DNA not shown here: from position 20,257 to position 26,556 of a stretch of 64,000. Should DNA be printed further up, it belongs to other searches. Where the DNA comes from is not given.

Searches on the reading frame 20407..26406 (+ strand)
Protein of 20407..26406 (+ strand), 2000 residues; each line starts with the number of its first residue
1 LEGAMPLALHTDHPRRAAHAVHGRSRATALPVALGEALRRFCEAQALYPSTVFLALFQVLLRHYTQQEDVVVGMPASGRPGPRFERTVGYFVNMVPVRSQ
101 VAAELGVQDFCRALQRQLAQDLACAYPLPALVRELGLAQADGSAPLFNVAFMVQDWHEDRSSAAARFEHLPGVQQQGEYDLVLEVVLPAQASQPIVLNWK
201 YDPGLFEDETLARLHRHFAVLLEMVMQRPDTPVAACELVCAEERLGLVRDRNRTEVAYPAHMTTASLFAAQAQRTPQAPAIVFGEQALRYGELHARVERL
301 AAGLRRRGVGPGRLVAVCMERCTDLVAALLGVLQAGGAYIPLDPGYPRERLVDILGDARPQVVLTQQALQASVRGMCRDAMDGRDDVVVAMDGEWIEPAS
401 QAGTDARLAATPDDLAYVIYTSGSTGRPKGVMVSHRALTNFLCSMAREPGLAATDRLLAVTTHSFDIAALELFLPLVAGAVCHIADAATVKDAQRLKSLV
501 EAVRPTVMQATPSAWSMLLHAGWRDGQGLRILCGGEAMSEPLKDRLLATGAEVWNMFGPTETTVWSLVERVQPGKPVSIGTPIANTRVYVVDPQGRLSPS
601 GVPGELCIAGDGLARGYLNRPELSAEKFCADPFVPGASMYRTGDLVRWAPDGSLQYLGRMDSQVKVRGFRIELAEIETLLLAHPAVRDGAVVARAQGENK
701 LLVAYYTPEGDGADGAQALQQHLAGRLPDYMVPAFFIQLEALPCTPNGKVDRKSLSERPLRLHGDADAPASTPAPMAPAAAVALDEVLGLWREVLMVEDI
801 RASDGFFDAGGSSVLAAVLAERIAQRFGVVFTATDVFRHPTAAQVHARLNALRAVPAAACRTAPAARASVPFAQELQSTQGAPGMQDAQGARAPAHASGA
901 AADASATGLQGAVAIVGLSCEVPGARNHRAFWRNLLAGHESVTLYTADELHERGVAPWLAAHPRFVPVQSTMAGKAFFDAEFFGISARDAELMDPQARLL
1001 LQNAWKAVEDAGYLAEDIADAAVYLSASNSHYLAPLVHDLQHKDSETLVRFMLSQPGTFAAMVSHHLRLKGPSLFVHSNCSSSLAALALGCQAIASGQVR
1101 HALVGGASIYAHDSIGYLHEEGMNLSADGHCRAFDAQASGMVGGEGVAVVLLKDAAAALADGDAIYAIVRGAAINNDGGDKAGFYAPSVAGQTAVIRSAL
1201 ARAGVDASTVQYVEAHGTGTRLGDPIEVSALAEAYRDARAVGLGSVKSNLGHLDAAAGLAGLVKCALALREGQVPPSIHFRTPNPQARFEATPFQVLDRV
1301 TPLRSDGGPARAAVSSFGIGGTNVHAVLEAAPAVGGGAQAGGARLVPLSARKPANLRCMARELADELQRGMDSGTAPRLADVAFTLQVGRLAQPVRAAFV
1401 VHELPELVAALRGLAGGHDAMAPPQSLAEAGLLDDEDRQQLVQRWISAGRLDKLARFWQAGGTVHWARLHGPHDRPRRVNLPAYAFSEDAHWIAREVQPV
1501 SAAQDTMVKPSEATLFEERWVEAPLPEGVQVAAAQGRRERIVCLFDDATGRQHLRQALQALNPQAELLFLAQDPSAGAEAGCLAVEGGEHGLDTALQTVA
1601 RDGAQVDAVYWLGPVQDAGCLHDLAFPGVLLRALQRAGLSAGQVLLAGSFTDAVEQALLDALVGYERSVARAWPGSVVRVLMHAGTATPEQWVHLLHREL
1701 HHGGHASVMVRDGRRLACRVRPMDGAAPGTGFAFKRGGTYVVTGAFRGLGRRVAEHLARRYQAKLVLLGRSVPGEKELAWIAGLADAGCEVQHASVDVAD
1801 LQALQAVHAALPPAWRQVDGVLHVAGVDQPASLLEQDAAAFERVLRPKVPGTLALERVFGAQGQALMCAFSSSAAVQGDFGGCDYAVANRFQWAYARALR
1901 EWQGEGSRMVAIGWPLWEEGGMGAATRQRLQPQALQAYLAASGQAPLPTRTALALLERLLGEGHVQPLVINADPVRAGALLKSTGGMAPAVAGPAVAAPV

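Call 14: search_protein_families(library=pfam, proteins=[window:20407-26406:+], max_evalue=0.00001)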
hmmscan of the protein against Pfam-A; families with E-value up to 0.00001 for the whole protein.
window:20407-26406:+ (2000 aa): 12 families
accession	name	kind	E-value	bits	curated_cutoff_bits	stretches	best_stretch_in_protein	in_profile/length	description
PF00501.34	AMP-binding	-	3.5e-94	316.2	29.9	1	268-618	1-384/384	AMP-binding enzyme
PF00109.32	ketoacyl-synt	-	8.4e-59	199.6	20.8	1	912-1156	3-250/252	Beta-ketoacyl synthase, N-terminal domain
PF02801.28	Ketoacyl-synt_C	-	2.4e-41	140.9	20.8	1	1166-1280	1-118/119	Beta-ketoacyl synthase, C-terminal domain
PF00668.25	Condensation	-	2e-39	136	30.6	1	7-244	209-452/456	Condensation domain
PF08659.16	KR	-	1.6e-38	132.9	22.6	1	1738-1919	1-180/180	KR domain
PF16197.11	KAsynt_C_assoc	-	5.2e-13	49.8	33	1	1283-1368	1-85/111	Ketoacyl-synthetase C-terminal extension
PF00550.31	PP-binding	-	4.5e-12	46.5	20.8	1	786-845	2-63/67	Phosphopantetheine attachment site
PF13193.12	AMP-binding_C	-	1.2e-11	45.7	24.5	1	675-749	1-76/76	AMP-binding enzyme C-terminal domain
PF22336.2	RhiE-like_linker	-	2.1e-11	44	27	1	1348-1416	2-65/67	RhiE-like, KS-MAT linker domain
PF00106.31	adh_short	-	4.1e-11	43.1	26.6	1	1741-1886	4-150/195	short chain dehydrogenase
PF22621.2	CurL-like_PKS_C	-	9e-10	38.8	27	1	1345-1411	2-64/64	CurL-like, PKS C-terminal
PF13561.12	adh_short_C2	-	1.5e-08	34.9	27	1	1744-1866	1-126/236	Enoyl-(Acyl carrier protein) reductase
